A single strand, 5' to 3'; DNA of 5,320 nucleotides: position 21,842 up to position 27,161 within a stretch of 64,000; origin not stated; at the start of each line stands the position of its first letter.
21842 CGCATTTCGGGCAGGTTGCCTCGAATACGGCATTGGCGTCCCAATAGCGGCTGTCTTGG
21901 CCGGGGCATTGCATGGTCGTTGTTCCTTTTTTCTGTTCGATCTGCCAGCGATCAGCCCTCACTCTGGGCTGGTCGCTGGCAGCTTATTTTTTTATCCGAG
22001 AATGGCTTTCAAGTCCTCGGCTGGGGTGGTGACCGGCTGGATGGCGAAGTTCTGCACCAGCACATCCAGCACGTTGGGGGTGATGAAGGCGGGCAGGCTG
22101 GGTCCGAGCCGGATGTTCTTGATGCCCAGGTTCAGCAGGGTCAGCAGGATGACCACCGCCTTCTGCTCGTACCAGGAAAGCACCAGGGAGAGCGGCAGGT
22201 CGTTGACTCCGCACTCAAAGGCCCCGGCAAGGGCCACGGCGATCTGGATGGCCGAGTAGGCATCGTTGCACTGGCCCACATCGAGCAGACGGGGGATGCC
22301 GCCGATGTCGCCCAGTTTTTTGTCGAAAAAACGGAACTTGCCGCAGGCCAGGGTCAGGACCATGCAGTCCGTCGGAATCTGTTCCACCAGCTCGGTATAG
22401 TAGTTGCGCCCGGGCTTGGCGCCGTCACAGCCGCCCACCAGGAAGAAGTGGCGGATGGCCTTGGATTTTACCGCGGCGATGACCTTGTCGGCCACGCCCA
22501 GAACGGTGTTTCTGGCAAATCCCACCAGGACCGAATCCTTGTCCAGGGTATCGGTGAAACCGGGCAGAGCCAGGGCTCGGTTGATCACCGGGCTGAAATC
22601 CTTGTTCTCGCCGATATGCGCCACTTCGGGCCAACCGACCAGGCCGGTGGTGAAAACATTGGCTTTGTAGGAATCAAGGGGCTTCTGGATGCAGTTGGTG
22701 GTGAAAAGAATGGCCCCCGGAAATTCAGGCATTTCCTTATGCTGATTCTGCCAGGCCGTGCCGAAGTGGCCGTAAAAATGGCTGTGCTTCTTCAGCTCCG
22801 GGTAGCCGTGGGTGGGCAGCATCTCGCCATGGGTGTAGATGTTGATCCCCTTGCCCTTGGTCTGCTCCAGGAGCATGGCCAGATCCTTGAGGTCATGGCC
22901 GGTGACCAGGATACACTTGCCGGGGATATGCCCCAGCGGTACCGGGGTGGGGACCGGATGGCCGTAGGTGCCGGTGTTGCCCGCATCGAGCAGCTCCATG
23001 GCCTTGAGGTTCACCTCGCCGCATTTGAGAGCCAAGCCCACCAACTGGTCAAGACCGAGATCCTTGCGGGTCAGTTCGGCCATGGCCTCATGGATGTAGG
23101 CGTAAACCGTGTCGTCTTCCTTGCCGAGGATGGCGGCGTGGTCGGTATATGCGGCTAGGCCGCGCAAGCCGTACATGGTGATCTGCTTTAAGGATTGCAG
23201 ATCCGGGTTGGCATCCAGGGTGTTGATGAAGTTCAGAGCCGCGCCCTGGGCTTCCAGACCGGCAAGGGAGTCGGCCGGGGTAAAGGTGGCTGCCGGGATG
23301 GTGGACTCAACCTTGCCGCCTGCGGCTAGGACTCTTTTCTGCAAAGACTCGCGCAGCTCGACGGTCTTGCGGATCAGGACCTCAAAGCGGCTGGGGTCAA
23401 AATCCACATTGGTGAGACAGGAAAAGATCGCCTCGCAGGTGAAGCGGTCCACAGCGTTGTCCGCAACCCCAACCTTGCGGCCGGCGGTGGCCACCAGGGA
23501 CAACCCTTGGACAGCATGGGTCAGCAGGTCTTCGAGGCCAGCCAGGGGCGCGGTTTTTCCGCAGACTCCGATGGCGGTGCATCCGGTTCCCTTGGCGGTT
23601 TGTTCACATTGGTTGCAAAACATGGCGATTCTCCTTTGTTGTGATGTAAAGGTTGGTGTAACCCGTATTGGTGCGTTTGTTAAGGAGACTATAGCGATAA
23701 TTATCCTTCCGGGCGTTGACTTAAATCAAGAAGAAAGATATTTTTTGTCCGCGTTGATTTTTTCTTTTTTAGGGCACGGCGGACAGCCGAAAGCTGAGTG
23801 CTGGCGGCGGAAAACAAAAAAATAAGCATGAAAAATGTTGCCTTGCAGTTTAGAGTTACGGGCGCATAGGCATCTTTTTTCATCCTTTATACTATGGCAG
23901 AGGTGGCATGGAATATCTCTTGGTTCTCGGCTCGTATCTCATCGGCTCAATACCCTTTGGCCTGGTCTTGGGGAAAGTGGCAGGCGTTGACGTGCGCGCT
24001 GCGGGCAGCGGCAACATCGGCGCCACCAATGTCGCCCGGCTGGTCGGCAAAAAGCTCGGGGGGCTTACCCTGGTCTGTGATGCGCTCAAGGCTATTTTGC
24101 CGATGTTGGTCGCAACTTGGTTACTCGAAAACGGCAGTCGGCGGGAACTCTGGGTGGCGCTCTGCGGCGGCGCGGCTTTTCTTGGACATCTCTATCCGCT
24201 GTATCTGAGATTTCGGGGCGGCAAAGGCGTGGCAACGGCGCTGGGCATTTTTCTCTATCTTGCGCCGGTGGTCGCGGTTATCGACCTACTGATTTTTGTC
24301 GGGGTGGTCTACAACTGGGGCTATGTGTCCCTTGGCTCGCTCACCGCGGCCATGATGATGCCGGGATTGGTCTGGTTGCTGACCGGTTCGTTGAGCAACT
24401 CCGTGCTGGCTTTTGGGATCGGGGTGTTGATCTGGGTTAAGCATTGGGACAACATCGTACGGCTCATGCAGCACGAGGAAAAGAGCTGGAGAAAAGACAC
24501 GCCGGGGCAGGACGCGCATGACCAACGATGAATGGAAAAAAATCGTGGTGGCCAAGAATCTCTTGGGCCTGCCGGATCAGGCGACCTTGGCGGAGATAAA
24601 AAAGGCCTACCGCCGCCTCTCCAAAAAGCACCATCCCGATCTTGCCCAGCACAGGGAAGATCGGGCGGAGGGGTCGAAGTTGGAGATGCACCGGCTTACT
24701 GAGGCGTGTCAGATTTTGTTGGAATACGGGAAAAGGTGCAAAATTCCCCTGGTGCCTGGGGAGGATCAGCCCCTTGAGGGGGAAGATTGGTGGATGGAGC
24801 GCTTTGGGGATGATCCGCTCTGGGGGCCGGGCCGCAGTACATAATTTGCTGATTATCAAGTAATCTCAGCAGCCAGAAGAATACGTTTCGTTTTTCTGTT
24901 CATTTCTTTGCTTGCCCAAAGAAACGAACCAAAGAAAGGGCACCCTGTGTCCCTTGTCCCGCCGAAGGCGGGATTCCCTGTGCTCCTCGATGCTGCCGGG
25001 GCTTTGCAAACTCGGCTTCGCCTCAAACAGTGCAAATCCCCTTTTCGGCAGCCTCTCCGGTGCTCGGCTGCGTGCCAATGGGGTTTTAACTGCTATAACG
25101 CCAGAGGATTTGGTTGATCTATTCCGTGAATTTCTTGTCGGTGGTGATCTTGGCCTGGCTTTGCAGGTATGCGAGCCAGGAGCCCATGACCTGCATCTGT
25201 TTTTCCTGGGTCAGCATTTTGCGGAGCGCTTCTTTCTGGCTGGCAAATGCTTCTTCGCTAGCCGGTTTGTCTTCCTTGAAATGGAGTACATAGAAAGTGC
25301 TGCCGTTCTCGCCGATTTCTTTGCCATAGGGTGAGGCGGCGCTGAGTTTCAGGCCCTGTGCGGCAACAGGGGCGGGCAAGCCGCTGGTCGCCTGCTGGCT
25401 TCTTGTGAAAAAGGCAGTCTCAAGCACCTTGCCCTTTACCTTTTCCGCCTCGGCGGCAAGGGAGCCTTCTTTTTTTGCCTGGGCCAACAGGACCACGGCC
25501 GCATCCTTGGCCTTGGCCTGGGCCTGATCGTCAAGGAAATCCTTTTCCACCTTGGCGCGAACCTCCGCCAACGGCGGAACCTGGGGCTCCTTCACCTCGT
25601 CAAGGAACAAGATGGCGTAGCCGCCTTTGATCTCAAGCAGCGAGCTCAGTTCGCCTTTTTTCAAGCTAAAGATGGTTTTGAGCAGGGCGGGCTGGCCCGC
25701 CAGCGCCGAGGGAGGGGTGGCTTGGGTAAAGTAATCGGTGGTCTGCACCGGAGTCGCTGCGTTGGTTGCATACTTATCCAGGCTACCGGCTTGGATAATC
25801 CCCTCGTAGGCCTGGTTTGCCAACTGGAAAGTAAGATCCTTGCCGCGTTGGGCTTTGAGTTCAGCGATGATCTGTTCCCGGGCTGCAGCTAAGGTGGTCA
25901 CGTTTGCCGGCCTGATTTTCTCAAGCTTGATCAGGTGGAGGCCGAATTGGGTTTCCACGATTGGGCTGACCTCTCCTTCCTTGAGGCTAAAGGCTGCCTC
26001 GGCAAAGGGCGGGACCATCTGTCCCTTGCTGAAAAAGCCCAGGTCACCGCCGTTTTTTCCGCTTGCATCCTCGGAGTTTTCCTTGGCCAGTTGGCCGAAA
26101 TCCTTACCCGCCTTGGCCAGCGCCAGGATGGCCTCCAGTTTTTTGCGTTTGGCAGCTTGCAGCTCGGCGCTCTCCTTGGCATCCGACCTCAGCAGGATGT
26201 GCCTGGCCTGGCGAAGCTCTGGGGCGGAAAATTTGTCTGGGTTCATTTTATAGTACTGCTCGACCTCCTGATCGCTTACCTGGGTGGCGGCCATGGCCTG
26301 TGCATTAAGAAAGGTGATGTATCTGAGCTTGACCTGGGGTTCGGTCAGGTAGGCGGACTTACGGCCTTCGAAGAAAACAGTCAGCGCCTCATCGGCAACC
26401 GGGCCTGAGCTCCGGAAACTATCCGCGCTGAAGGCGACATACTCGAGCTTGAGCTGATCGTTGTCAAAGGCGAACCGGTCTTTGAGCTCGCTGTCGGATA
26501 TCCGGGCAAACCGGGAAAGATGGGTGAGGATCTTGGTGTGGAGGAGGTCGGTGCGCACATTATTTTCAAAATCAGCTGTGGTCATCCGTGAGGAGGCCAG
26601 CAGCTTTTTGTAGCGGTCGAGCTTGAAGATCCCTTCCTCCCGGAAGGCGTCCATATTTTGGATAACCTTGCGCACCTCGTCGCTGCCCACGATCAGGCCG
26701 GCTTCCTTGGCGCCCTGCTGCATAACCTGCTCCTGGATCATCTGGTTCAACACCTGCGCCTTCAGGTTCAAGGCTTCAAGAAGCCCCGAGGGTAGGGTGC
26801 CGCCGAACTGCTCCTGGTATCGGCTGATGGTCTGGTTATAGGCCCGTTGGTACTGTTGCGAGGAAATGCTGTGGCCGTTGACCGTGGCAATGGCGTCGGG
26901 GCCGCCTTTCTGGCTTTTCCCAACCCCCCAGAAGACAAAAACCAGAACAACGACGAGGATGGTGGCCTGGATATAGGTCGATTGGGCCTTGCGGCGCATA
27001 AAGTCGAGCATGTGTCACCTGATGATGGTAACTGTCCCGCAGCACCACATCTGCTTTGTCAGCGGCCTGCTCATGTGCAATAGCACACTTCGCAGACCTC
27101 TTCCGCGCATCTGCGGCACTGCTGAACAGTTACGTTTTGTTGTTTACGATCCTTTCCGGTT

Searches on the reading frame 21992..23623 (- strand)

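Call 46: search_protein_families(library=pfam, proteins=[window:21992-23623:-], max_evalue=0.001)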
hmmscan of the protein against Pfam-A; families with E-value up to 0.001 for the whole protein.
window:21992-23623:- (543 aa): 1 family
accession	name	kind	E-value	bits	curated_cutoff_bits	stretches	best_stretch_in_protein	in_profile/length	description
PF03063.25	Prismane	-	5e-163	543.9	27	1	1-539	1-513/513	Prismane/CO dehydrogenase family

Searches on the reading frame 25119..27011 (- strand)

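Call 46: search_protein_families(library=pfam, proteins=[window:25119-27011:-], max_evalue=0.001)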
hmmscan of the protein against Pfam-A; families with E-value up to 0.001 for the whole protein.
window:25119-27011:- (630 aa): 6 families
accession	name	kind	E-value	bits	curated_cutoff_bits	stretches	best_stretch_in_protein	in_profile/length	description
PF13624.11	SurA_N_3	-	2.1e-49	167.9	27.2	1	1-161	1-161/162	SurA-like N-terminal domain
PF13145.12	Rotamase_2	-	3.4e-33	115.5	27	2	245-379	1-121/121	PPIC-type PPIASE domain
PF13623.11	SurA_N_2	-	1.9e-30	106.1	28.5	1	2-138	1-145/145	SurA-like N-terminal domain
PF13616.12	Rotamase_3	-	7.5e-30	104.3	22.5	1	262-364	11-113/116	PPIC-type PPIASE domain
PF00639.27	Rotamase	-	6.2e-28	98.1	21.7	1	271-364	1-96/97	PPIC-type PPIASE domain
PF09312.16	SurA_N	-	9.2e-08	32.7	30.8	1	41-160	5-116/118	SurA N-terminal domain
